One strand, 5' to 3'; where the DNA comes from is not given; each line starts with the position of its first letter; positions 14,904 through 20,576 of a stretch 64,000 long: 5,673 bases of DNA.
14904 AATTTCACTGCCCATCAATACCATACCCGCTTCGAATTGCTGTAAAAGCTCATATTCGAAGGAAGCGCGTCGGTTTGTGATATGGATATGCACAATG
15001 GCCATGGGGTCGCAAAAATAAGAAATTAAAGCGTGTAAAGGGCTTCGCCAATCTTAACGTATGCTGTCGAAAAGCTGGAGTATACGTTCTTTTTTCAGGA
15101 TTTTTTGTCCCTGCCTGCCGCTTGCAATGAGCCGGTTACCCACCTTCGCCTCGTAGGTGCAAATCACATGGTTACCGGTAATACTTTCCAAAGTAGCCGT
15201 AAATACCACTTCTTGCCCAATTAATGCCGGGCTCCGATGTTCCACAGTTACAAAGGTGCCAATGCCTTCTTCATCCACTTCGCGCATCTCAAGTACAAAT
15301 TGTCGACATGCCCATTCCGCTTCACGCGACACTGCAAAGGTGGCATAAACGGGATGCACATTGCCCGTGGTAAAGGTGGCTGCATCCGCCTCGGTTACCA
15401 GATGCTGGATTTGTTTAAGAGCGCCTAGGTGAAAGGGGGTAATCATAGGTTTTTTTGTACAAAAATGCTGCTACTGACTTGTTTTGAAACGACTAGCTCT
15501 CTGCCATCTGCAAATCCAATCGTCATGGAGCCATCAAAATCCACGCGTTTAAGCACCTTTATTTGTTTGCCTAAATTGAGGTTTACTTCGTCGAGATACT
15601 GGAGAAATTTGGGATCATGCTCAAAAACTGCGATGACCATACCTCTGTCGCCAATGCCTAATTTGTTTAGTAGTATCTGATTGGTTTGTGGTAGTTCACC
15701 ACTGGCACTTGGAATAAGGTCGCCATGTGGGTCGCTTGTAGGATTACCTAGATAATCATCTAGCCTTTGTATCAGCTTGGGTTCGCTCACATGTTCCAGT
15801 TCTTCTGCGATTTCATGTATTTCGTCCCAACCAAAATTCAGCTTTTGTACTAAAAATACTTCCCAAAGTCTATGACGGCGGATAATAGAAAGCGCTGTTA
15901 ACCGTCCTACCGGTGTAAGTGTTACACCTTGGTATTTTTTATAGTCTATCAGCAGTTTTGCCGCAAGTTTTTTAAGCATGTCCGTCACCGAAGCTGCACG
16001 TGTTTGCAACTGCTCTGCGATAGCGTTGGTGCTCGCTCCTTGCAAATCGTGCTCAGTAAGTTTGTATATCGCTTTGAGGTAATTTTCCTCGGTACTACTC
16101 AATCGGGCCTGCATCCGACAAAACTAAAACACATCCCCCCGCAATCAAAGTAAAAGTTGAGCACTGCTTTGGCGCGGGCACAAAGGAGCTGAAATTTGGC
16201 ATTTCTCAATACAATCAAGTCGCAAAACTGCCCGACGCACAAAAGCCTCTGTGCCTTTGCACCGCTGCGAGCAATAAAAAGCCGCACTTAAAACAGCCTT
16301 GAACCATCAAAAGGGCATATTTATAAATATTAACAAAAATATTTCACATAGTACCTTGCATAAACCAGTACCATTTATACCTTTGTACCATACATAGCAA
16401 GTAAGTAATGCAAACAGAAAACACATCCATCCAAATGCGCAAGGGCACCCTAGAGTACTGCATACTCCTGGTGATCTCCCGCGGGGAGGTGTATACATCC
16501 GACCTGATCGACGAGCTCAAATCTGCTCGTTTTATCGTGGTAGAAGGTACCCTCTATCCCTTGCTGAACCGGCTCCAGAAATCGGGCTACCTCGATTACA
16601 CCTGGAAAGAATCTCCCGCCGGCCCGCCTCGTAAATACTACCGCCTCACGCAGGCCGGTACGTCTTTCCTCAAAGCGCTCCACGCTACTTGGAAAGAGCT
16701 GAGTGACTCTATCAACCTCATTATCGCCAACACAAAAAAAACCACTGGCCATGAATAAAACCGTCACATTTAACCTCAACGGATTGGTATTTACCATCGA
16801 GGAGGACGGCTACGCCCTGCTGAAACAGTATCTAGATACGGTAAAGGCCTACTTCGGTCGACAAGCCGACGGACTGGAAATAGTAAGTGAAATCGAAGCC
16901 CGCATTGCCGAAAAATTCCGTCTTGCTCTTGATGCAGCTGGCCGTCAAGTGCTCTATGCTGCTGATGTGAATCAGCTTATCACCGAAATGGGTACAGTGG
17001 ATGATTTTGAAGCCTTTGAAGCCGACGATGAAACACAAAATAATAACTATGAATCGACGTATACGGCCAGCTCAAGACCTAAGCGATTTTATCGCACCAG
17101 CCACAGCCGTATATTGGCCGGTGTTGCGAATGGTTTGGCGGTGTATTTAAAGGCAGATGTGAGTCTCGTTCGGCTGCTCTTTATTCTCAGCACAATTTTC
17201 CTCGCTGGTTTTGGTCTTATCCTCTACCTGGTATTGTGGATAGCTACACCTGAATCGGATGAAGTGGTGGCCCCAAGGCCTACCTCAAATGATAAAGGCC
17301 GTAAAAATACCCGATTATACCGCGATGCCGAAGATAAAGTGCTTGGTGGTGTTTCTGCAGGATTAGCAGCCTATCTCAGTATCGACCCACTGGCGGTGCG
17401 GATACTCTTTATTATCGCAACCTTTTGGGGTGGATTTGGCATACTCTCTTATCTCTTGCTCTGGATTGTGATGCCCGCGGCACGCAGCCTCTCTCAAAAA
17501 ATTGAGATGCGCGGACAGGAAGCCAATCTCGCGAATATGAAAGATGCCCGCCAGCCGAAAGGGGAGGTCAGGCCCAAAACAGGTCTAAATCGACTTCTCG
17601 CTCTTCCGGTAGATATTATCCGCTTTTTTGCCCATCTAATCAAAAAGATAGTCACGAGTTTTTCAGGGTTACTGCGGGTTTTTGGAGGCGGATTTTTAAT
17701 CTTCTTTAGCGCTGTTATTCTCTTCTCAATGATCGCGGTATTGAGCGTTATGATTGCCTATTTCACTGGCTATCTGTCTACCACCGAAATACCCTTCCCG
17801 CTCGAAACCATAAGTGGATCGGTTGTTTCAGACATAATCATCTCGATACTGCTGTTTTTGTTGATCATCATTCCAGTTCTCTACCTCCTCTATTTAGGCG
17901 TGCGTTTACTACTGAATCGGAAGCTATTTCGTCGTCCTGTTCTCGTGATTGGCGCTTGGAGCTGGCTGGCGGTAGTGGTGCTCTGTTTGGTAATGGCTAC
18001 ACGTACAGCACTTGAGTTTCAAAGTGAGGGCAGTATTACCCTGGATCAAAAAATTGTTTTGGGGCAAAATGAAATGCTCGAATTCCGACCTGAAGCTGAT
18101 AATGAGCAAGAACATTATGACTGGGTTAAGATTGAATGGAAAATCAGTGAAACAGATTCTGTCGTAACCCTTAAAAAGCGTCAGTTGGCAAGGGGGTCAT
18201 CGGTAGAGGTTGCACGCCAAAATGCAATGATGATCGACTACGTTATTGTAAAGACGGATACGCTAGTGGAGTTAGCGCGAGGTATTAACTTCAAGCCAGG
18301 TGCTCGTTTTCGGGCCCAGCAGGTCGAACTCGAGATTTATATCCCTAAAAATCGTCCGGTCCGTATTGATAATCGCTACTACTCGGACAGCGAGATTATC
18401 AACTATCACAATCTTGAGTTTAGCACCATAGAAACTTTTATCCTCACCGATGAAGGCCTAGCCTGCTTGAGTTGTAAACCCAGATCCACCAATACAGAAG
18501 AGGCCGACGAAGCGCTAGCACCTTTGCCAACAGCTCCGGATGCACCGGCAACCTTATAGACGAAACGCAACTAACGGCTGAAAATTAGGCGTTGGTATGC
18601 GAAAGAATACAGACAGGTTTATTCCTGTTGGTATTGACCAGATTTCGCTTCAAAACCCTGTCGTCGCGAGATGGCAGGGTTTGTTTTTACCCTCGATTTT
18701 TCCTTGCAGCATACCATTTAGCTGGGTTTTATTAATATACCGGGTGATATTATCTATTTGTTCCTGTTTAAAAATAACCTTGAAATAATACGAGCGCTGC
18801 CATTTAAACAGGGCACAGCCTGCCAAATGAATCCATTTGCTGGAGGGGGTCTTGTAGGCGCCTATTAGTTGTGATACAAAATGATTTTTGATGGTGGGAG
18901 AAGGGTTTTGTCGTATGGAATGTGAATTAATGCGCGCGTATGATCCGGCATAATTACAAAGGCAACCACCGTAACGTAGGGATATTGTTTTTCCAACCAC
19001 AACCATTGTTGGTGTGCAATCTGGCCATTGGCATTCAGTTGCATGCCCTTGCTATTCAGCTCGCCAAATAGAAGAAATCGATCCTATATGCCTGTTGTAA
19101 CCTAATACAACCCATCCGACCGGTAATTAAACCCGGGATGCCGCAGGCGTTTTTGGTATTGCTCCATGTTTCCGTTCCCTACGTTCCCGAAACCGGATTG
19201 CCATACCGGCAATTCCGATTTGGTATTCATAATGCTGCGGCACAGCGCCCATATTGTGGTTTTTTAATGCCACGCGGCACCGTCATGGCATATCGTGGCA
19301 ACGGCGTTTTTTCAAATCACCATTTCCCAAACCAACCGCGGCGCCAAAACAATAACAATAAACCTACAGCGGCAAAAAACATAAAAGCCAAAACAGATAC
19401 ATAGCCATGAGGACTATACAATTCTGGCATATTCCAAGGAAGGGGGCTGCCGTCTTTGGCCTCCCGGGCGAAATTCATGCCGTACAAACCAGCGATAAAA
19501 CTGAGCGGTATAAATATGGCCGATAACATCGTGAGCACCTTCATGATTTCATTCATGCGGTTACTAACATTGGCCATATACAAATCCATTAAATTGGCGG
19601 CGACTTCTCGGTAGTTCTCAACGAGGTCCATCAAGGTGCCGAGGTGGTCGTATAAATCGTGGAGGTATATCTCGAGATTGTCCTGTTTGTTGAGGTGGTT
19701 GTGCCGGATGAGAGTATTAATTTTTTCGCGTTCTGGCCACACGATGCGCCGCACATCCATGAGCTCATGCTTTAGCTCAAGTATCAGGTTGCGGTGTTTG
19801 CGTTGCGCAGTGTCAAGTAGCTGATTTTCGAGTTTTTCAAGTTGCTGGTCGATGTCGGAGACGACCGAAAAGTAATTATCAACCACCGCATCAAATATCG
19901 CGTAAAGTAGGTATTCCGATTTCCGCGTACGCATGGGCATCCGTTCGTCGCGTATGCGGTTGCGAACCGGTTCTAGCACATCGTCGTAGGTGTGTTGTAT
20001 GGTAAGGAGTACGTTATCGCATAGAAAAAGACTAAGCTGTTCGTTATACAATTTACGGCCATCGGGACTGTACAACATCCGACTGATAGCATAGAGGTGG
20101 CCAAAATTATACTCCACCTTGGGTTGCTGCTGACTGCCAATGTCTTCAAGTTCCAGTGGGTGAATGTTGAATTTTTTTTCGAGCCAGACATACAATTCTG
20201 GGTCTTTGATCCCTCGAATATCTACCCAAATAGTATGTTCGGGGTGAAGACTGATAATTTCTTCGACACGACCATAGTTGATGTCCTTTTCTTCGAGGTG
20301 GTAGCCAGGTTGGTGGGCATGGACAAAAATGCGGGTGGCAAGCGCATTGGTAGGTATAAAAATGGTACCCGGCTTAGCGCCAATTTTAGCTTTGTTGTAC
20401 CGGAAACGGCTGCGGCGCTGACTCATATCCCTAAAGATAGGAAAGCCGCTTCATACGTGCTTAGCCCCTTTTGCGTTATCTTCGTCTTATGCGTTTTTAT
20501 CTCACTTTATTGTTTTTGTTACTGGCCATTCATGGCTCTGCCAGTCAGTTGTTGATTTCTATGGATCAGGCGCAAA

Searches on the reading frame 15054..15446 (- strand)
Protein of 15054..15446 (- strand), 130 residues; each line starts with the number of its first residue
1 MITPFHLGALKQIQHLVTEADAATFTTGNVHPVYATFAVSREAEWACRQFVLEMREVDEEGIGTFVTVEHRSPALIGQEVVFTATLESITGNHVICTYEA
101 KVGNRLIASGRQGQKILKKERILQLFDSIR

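Call 50: search_protein_families(library=pfam, proteins=[window:15054-15446:-], max_evalue=0.001)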
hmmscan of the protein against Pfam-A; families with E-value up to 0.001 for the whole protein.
window:15054-15446:- (130 aa): 1 family
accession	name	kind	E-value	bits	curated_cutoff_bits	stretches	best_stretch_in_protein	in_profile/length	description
PF22636.2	FlK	-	2.9e-26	92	27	1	17-120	1-103/103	Fluoroacetyl-CoA-specific thioesterase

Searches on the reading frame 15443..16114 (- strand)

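Call 50: search_protein_families(library=pfam, proteins=[window:15443-16114:-], max_evalue=0.001)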
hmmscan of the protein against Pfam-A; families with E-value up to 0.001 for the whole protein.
window:15443-16114:- (223 aa): 3 families
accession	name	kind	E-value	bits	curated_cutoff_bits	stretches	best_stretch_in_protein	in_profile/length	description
PF02742.21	Fe_dep_repr_C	-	2.8e-28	98.1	27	1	67-135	1-69/70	Iron dependent repressor, metal binding and dimerisation domain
PF01325.25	Fe_dep_repress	-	1.5e-15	57.6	26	1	5-64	2-60/60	Iron dependent repressor, N-terminal DNA binding domain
PF04023.20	FeoA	-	4.4e-11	43.1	23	1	149-220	3-73/74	FeoA domain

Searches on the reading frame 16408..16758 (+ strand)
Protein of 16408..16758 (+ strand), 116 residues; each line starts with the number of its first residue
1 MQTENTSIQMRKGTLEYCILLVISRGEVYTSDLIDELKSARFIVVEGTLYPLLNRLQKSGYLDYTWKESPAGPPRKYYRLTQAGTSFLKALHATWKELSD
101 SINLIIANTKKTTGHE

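Call 50: search_protein_families(library=pfam, proteins=[window:16408-16758:+], max_evalue=0.001)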
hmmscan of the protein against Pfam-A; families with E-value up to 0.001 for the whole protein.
window:16408-16758:+ (116 aa): 1 family
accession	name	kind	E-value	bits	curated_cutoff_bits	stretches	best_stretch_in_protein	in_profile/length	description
PF03551.20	PadR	-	7.4e-19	68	27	1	19-89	1-74/75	Transcriptional regulator PadR-like family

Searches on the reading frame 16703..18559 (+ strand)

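Call 50: search_protein_families(library=pfam, proteins=[window:16703-18559:+], max_evalue=0.001)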
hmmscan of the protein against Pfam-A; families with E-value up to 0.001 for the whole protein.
window:16703-18559:+ (618 aa): 3 families
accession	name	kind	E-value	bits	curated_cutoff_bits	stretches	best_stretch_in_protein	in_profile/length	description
PF04024.17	PspC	-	8.1e-38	128.5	25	2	204-259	2-57/58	PspC domain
PF22744.3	Toast-rack_PspC-Cterm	-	5e-17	62.3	27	1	475-592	13-134/136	ToastRack found in some PspC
PF22571.1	LiaI-LiaF-TM_PspC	-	1.1e-12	48.4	27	1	310-439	16-142/142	PspC transmembrane region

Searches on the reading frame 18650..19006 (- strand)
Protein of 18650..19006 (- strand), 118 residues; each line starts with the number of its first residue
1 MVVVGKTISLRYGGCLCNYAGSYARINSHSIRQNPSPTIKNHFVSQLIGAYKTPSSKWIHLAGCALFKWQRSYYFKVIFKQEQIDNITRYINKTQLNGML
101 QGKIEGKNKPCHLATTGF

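Call 50: search_protein_families(library=pfam, proteins=[window:18650-19006:-], max_evalue=0.001)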
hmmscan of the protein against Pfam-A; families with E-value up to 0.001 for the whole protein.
window:18650-19006:- (118 aa): 0 families

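Call 51: search_protein_families(library=pfam, proteins=[window:18650-19006:-], max_evalue=10)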
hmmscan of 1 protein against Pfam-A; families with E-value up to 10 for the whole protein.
window:18650-19006:- (118 aa): 1 family
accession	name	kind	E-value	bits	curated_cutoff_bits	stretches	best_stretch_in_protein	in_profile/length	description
PF01797.21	Y1_Tnp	-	0.002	18.7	23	1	42-93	63-120/121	Transposase IS200 like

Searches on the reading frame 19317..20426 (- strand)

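Call 50: search_protein_families(library=pfam, proteins=[window:19317-20426:-], max_evalue=0.001)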
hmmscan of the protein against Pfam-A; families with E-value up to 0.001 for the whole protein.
window:19317-20426:- (369 aa): 1 family
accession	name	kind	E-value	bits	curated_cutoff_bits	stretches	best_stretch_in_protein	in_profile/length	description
PF01544.23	CorA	-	1.6e-61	208.6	27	1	64-361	3-291/292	CorA-like Mg2+ transporter protein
